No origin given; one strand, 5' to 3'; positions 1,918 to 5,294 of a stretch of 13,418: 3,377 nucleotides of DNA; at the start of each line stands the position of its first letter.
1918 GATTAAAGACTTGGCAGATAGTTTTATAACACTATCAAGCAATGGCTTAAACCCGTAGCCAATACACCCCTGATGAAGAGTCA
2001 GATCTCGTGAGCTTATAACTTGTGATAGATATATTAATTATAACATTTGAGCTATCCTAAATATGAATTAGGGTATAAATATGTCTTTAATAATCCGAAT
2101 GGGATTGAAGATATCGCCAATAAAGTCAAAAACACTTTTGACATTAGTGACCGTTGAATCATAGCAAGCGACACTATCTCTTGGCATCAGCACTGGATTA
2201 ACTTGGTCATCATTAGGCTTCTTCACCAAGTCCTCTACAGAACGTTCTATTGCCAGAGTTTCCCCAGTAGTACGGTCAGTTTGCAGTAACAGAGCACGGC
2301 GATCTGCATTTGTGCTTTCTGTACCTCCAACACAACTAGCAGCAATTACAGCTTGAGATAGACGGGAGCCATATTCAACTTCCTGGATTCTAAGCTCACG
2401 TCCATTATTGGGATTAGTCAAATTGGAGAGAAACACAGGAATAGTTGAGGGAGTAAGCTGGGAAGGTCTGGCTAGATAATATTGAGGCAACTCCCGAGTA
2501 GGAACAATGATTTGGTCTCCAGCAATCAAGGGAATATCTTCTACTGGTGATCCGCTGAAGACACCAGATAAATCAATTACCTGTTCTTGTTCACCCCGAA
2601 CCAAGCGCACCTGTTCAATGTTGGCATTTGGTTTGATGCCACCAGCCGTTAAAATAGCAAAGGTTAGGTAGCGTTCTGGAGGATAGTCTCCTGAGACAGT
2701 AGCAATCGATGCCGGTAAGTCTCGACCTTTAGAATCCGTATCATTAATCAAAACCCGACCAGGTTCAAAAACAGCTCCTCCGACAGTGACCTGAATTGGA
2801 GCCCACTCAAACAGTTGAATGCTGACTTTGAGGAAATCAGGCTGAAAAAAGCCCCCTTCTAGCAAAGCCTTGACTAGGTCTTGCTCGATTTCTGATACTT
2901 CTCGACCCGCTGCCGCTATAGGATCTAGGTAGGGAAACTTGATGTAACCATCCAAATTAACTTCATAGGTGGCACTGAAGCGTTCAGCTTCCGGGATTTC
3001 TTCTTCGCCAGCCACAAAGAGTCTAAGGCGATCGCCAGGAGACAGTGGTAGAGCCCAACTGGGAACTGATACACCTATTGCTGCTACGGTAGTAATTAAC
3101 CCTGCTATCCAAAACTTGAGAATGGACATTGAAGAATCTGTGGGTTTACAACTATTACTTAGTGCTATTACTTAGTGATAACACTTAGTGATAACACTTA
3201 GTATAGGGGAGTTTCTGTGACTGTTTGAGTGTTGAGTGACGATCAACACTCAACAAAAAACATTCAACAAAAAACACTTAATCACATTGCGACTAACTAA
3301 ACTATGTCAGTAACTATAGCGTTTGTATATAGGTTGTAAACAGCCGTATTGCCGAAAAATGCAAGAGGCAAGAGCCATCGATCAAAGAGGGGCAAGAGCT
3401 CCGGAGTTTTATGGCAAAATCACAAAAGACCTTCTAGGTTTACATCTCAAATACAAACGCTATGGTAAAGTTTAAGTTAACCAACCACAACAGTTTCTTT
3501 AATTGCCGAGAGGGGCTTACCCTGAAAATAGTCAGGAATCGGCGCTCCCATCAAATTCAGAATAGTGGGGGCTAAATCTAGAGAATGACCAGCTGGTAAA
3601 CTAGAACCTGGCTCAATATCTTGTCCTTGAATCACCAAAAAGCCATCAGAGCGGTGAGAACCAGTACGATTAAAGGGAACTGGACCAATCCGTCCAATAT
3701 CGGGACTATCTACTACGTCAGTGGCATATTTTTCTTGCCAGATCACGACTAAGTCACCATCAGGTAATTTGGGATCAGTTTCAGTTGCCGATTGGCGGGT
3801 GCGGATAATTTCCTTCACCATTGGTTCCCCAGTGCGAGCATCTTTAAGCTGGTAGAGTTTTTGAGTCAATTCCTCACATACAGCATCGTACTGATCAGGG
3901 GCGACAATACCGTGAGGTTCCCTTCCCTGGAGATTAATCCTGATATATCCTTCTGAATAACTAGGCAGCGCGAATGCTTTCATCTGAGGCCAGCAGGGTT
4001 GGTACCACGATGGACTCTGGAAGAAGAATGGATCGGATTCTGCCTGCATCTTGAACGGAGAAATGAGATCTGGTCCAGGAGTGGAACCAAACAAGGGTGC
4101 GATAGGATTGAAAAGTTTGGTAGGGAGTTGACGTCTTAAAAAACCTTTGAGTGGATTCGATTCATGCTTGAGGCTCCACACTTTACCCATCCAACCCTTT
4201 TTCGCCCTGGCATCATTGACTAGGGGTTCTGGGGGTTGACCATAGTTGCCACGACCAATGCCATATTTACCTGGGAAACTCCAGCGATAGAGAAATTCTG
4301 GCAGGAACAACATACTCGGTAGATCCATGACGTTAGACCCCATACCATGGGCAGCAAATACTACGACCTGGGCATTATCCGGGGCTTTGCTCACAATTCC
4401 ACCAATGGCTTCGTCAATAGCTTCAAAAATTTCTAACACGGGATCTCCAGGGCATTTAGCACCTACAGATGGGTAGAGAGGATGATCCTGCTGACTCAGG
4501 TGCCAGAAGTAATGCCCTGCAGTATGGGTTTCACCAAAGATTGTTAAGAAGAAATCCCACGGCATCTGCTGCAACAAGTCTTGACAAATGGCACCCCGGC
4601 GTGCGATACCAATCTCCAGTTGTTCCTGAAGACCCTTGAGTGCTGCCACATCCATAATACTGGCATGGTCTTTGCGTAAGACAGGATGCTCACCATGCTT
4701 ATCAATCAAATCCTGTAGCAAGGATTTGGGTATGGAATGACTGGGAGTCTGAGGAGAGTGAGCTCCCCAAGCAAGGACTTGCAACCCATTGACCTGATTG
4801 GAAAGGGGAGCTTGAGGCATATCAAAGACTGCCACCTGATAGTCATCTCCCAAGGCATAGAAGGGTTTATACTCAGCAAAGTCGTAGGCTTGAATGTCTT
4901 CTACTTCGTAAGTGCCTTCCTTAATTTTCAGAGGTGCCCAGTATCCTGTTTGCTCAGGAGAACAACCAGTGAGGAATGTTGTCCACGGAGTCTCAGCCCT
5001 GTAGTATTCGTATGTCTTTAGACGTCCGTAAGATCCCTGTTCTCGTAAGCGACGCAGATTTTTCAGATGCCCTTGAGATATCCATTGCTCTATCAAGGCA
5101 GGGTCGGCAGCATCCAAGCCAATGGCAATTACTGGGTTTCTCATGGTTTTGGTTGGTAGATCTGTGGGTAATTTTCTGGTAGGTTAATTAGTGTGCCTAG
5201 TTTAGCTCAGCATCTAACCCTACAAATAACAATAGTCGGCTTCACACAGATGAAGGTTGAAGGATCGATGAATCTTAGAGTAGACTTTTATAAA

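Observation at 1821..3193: Two different 13-bp tandem repeat arrays occupy the leaders of the adjacent Wzz-like and Wza-like export genes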

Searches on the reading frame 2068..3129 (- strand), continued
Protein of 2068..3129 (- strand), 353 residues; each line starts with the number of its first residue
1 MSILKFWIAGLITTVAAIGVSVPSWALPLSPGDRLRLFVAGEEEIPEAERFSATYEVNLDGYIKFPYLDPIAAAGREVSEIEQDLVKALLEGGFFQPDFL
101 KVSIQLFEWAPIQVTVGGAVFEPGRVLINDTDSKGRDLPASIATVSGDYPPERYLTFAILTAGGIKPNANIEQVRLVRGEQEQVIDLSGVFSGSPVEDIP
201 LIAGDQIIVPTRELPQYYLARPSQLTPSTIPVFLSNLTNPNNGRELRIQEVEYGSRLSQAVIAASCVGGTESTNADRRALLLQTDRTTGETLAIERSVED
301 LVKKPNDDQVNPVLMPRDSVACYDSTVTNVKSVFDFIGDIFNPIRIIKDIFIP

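Call 67: find_encoding_contigs(protein=P0010, flank=3000, max_places=4)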
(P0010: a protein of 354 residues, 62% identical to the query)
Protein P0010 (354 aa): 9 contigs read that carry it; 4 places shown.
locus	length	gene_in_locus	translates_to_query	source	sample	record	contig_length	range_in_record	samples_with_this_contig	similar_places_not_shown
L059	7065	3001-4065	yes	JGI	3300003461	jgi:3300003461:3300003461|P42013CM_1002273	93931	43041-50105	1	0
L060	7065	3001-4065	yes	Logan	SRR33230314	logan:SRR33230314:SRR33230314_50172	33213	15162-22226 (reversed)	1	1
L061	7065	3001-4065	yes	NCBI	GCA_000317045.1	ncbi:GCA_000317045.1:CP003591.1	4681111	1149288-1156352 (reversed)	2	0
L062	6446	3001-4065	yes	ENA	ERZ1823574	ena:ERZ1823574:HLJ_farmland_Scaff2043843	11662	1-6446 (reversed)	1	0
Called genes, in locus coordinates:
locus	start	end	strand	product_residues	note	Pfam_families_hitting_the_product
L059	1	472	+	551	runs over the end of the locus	PF01663:Phosphodiest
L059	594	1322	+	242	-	PF00132:Hexapep, PF14602:Hexapep_2 (weak)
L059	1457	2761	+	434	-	PF13439:Glyco_transf_4 (weak), PF00534:Glycos_transf_1, PF13692:Glyco_trans_1_4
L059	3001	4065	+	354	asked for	PF02563:Poly_export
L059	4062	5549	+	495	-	-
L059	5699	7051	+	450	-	-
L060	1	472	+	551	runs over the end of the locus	PF01663:Phosphodiest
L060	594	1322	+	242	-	PF00132:Hexapep, PF14602:Hexapep_2 (weak)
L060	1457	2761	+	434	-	PF13439:Glyco_transf_4 (weak), PF00534:Glycos_transf_1, PF13692:Glyco_trans_1_4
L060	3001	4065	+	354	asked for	PF02563:Poly_export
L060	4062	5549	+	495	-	-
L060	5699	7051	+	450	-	-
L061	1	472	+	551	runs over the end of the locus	PF01663:Phosphodiest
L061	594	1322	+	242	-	PF00132:Hexapep, PF14602:Hexapep_2 (weak)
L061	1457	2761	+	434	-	PF13439:Glyco_transf_4 (weak), PF00534:Glycos_transf_1, PF13692:Glyco_trans_1_4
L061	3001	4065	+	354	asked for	PF02563:Poly_export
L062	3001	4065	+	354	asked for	PF02563:Poly_export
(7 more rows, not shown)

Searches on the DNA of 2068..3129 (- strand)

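Call 66: search_rna_families(sources=[L022, L024, L025], threshold=evalue, max_evalue=1)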
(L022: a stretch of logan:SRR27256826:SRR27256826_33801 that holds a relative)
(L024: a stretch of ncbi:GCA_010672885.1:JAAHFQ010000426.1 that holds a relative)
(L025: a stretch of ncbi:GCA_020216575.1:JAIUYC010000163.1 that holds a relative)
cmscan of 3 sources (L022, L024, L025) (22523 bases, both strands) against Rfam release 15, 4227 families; matches with E-value up to 1: 0.
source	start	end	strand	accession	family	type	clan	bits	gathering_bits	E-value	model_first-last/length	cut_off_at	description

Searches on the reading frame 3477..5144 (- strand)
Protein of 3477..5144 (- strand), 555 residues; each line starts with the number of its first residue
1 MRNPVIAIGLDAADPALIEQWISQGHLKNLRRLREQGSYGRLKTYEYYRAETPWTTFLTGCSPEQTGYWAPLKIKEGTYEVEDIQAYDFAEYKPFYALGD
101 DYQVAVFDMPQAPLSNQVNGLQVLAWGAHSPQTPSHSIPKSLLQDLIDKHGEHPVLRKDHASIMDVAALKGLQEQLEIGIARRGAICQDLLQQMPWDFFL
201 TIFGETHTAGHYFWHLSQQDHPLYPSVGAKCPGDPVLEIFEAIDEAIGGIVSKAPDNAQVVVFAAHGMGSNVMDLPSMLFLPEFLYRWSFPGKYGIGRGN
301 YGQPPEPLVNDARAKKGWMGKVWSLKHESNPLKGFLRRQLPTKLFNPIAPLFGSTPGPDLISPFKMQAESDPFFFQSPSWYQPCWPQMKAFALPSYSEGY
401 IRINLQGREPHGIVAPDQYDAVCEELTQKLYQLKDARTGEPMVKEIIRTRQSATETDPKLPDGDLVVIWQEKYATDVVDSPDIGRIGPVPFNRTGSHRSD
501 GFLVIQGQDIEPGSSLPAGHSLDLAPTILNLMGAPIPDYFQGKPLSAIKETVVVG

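Call 4: search_protein_families(library=pfam, proteins=[window:3477-5144:-])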
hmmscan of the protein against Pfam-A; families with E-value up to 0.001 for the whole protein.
window:3477-5144:- (555 aa): 1 family
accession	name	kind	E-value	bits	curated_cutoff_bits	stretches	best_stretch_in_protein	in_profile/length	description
PF01663.27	Phosphodiest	-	4.1e-16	60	23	1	5-272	1-225/342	Type I phosphodiesterase / nucleotide pyrophosphatase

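Call 43: search_protein_families(library=ncbifam, proteins=[window:3477-5144:-], max_evalue=0.1)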
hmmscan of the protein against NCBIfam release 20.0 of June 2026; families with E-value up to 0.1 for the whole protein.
window:3477-5144:- (555 aa): 1 family
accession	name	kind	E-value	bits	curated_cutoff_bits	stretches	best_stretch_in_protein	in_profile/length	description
NF003897.0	PRK05434.1-5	equivalog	0.074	11.5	862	0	519-548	484-513/514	2,3-bisphosphoglycerate-independent phosphoglycerate mutase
